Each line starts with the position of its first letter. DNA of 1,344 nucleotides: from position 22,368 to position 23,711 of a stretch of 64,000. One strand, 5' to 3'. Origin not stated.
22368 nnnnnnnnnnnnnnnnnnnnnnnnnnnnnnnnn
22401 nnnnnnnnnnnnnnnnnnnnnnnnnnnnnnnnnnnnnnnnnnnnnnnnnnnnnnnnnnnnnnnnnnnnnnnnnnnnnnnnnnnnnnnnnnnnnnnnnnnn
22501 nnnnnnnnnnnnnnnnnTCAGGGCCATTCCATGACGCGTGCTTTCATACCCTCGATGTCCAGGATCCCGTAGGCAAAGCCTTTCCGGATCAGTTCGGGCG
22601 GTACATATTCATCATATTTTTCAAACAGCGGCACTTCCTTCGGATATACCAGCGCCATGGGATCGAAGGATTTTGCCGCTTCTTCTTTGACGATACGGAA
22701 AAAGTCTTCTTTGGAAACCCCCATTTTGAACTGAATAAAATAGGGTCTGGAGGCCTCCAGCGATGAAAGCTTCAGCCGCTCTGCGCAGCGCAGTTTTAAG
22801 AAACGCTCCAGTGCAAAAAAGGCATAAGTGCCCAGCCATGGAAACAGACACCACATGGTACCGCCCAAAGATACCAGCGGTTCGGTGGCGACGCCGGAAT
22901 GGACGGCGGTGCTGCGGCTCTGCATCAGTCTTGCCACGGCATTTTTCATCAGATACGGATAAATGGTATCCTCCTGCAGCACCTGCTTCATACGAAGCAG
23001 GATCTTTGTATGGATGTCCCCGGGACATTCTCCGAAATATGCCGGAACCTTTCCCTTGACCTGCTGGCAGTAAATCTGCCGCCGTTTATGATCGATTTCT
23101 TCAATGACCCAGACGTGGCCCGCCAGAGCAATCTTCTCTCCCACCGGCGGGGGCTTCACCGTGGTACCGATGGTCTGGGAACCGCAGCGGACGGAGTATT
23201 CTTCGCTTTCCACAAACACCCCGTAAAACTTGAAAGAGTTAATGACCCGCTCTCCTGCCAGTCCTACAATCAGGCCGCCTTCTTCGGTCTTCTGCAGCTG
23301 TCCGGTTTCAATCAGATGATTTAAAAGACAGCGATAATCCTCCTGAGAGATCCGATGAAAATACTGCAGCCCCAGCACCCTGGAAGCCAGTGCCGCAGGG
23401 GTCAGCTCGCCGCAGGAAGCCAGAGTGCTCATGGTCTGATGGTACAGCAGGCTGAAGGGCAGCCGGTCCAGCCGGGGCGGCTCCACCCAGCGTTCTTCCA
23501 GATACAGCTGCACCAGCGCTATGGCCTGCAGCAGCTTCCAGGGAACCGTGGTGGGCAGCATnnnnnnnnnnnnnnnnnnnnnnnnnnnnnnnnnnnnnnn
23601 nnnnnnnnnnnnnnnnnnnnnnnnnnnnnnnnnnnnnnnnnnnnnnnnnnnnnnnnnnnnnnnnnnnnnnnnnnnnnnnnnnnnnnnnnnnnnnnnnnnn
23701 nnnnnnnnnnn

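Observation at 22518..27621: TerB - P-loop ATPase - DEVH helicase operon matching the Shango anti-phage architecture, next to the replication origin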

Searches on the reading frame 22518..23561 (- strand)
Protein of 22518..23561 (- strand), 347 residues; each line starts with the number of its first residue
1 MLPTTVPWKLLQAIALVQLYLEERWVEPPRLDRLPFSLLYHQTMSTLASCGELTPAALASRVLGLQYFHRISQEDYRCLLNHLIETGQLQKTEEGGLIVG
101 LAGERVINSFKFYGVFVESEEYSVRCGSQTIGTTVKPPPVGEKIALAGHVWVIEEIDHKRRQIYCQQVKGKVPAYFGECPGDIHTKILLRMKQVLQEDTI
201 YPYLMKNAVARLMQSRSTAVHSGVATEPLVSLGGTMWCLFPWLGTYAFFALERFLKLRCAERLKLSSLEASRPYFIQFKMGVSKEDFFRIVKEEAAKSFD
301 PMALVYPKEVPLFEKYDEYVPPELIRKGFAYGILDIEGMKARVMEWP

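Call 59: search_protein_families(library=pfam, proteins=[window:22521-23561:-], max_evalue=10)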
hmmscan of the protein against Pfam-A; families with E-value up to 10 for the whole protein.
window:22521-23561:- (347 aa): 1 family
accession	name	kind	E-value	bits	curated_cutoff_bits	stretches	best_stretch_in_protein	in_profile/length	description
PF19306.5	WH_Lhr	-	0.0017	18.2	27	1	23-86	5-67/168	Large helicase-related protein, winged helix domain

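Call 67: search_protein_representatives(protein=window:22518-23561:-)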
Query: 347 residues. Proteins with E-value up to 0.001 (for the whole library): 1433; up to 1e-10: 967; up to 1e-30: 220. The best 150 are listed.
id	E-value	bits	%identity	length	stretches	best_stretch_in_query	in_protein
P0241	5.8e-147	505.7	64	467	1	1-346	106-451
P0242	6.1e-140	482.6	61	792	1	1-346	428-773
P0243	8.1e-133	459.2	60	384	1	1-344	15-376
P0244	1.2e-107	376.5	71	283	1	1-233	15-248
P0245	2.1e-95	336.2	55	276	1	79-346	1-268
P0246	4.3e-93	328.6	46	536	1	2-334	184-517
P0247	1.1e-91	323.9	46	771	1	2-343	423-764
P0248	5.9e-91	321.5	69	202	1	1-202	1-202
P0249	2.1e-90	319.7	46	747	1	1-346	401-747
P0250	2.5e-90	319.5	48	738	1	2-334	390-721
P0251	5.4e-89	315.1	70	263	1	1-197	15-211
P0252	1.4e-87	310.4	45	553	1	2-346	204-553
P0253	6.4e-87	308.3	69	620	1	1-189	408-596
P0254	8.9e-84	297.9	64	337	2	1-180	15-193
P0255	2.8e-83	296.3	54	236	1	118-346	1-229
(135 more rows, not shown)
